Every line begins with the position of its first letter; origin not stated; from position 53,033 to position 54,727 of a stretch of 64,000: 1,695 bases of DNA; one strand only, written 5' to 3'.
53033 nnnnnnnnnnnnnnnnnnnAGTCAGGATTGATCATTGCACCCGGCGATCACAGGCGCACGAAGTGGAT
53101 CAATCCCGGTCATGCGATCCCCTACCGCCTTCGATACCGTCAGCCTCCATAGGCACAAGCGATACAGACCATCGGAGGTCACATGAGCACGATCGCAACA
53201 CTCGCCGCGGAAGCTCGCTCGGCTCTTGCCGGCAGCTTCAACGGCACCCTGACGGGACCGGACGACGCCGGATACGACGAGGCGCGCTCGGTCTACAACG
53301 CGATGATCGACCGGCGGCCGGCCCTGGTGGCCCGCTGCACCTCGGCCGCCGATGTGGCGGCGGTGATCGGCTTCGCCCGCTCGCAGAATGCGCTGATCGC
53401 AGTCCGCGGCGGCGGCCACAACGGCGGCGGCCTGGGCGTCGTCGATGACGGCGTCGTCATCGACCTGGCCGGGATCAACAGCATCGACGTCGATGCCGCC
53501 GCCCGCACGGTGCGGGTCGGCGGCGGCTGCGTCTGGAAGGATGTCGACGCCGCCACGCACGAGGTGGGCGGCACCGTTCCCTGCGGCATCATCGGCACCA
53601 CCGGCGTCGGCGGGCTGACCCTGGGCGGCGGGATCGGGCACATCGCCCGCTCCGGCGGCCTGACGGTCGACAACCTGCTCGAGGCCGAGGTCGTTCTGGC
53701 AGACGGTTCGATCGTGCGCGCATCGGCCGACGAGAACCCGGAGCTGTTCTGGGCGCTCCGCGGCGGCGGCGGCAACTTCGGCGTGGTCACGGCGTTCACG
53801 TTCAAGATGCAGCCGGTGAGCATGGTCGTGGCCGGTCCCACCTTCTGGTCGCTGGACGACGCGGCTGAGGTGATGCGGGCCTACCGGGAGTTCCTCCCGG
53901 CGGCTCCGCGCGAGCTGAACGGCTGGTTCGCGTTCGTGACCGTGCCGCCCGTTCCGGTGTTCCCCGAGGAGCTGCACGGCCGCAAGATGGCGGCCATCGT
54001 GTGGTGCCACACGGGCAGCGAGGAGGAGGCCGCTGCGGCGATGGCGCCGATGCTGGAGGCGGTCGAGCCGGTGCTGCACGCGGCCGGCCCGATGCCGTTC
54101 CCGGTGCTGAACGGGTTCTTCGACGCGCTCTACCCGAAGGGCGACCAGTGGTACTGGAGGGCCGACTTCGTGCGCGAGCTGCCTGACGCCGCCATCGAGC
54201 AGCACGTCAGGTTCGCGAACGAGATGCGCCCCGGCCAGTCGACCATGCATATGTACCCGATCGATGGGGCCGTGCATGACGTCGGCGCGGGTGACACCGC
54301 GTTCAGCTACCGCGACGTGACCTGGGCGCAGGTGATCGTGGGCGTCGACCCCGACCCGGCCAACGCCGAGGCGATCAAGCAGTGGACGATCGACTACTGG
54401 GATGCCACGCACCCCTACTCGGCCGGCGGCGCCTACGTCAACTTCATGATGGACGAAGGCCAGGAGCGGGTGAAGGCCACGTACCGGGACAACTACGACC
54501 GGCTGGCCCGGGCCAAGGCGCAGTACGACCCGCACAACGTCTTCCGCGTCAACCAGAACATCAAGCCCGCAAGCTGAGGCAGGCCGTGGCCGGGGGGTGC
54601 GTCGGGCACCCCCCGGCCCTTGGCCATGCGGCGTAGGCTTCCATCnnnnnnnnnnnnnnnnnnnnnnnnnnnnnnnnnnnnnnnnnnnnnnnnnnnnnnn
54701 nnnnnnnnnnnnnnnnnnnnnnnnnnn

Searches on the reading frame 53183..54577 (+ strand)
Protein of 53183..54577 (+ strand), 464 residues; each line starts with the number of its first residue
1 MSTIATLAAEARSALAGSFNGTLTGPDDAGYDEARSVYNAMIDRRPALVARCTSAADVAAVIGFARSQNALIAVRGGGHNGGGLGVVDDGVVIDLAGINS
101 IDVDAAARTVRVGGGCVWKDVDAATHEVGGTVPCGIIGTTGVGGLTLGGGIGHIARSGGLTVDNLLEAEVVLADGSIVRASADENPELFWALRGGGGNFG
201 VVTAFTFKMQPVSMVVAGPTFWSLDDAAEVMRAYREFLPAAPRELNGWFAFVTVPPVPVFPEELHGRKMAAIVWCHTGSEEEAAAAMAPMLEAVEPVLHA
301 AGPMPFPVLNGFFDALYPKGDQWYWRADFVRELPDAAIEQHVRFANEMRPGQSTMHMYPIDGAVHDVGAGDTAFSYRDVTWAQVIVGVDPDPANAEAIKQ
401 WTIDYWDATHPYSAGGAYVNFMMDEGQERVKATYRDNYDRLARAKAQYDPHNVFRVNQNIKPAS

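Call 10: search_protein_families(library=pfam, proteins=[window:53183-54577:+], max_evalue=0.00001)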
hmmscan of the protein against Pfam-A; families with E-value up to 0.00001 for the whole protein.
window:53183-54577:+ (464 aa): 2 families
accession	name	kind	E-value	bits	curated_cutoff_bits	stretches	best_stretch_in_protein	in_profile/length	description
PF01565.28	FAD_binding_4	-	3.6e-30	104.9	26.4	1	46-181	1-139/139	FAD binding domain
PF08031.17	BBE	-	4.2e-14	52.7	20.6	1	417-461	1-45/45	Berberine and berberine like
